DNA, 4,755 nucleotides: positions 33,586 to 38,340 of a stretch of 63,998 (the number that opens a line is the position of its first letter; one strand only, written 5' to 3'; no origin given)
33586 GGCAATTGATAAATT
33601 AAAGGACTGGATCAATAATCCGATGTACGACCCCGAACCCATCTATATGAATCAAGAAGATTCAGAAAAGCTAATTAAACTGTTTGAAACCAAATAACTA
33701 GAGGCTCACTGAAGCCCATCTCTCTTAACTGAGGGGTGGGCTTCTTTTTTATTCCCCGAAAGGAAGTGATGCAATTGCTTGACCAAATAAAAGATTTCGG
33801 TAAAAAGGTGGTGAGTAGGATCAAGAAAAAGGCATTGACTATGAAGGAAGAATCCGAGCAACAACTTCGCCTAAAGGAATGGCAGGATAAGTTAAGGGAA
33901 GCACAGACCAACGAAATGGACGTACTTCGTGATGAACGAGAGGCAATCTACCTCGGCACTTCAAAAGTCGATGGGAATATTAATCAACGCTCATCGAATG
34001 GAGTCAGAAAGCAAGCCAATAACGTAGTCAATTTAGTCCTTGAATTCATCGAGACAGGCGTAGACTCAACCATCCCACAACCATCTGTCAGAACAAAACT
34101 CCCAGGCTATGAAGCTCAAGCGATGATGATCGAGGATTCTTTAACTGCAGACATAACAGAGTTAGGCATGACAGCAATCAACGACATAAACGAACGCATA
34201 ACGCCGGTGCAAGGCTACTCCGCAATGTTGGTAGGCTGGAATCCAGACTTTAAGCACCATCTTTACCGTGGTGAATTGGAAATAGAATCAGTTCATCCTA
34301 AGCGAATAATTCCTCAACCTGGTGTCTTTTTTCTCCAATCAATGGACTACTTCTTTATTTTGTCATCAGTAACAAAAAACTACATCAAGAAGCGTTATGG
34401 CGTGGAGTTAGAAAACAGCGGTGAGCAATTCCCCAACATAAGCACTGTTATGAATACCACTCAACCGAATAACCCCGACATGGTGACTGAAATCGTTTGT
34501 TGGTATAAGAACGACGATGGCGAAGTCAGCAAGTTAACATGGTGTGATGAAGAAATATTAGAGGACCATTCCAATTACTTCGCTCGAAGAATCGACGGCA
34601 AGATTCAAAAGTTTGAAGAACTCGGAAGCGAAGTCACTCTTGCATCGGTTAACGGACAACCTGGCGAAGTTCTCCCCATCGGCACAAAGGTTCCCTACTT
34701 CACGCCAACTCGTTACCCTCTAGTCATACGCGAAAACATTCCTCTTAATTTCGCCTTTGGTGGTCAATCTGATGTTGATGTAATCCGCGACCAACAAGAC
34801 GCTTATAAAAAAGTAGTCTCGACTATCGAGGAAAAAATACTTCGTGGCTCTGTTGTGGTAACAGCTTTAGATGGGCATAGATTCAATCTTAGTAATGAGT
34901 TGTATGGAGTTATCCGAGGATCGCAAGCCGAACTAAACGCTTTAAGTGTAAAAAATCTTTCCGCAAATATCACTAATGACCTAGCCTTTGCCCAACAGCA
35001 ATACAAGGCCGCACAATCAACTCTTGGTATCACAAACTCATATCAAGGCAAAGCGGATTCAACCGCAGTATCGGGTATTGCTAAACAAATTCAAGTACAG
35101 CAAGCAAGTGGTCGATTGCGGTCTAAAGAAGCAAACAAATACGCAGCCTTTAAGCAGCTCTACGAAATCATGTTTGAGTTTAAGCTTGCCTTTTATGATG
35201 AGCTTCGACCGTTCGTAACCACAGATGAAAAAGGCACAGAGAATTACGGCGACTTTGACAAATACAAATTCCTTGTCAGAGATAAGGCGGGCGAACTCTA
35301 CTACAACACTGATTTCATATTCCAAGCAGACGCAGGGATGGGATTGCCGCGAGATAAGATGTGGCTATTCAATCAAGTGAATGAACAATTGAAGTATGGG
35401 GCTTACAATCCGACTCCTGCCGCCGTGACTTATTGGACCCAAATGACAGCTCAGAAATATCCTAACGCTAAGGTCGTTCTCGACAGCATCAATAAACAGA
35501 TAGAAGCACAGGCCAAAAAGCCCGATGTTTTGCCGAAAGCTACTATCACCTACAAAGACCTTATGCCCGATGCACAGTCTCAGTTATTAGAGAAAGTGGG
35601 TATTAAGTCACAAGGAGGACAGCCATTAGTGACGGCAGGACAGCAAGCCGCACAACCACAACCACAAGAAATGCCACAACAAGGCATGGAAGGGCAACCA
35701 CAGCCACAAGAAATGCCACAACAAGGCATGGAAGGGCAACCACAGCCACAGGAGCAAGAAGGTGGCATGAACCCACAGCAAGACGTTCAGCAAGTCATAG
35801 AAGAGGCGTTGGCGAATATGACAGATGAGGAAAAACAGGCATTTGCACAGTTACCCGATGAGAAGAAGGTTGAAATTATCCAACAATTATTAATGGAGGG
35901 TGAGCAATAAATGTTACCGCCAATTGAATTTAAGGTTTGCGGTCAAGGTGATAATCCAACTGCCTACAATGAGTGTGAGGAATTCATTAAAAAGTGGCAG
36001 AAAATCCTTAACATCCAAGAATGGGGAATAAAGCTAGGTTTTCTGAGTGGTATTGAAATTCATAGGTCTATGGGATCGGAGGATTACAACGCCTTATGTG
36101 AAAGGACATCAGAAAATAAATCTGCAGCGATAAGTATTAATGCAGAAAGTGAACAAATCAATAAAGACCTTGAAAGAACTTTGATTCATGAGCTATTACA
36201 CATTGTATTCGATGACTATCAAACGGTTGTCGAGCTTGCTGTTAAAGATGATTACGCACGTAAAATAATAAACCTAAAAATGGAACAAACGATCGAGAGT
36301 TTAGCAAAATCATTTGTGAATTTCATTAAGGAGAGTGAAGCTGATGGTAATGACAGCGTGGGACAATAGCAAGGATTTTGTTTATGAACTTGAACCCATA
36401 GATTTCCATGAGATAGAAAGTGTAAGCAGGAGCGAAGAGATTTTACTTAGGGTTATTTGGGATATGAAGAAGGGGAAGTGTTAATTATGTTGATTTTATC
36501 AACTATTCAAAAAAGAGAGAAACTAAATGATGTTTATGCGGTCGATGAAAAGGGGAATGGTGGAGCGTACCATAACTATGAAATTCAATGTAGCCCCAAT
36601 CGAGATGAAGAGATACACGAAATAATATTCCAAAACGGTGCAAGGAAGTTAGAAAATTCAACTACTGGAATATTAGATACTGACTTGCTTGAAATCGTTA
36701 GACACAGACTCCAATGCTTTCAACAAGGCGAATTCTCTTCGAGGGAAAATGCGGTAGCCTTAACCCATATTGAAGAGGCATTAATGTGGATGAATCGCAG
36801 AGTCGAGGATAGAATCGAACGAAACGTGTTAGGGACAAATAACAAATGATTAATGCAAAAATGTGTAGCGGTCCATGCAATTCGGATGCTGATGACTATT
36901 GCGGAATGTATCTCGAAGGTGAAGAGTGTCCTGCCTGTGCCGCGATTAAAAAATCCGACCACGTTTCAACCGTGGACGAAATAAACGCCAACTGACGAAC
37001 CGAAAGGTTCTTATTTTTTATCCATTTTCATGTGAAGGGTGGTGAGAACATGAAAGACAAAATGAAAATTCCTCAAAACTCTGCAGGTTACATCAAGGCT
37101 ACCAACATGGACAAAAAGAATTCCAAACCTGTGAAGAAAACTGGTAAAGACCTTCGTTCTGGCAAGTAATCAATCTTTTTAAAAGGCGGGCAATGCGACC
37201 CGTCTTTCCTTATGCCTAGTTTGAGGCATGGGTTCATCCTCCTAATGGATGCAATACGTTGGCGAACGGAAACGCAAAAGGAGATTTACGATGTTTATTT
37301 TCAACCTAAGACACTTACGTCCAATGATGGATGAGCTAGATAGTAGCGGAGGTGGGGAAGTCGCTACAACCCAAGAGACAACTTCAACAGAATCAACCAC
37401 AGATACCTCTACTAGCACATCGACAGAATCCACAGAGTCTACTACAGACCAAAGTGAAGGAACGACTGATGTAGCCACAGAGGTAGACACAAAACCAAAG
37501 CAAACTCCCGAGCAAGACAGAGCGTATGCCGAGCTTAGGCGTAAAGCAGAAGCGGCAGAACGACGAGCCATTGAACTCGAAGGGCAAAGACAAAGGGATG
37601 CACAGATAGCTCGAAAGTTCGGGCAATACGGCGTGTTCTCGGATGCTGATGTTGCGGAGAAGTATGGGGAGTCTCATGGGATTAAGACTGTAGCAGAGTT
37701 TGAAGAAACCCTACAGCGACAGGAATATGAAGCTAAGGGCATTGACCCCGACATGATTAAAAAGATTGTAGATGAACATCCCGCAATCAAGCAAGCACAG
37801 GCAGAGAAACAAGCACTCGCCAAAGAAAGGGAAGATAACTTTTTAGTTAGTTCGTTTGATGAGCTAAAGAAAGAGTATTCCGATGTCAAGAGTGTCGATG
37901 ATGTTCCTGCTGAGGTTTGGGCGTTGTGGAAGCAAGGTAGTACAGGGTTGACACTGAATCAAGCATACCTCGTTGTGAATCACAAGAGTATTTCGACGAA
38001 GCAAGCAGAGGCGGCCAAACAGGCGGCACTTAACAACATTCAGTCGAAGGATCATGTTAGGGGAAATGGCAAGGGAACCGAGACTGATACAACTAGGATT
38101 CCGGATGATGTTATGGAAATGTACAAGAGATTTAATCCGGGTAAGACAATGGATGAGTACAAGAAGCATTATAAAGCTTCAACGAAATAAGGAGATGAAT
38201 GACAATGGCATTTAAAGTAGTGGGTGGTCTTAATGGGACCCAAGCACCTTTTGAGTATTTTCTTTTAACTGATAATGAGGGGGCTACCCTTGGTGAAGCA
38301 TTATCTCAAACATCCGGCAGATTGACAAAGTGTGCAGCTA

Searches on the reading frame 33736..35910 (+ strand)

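Call 84: search_protein_families(library=pfam, max_evalue=0.001, proteins=[window:33736-35910:+])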
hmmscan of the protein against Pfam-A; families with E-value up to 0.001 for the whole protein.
window:33736-35910:+ (724 aa): 0 families

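Call 86: search_protein_families(library=phrogs, max_evalue=0.00001, proteins=[window:33736-35910:+])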
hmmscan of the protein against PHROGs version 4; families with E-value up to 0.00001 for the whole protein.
window:33736-35910:+ (724 aa): 1 family
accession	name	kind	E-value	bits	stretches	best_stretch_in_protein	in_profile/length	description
phrog_156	-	head and packaging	1.8e-26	93.7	1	45-697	11-633/681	portal protein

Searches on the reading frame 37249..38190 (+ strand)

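Call 84: search_protein_families(library=pfam, max_evalue=0.001, proteins=[window:37249-38190:+])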
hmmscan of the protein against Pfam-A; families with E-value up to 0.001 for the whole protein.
window:37249-38190:+ (313 aa): 0 families

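Call 86: search_protein_families(library=phrogs, max_evalue=0.00001, proteins=[window:37249-38190:+])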
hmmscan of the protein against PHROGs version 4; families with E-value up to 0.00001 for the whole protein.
window:37249-38190:+ (313 aa): 2 families
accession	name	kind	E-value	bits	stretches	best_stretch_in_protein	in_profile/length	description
phrog_35275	-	unknown function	1.1e-15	58.8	1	34-309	42-327/336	-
phrog_14606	-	unknown function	3.6e-14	54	1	147-266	111-220/263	-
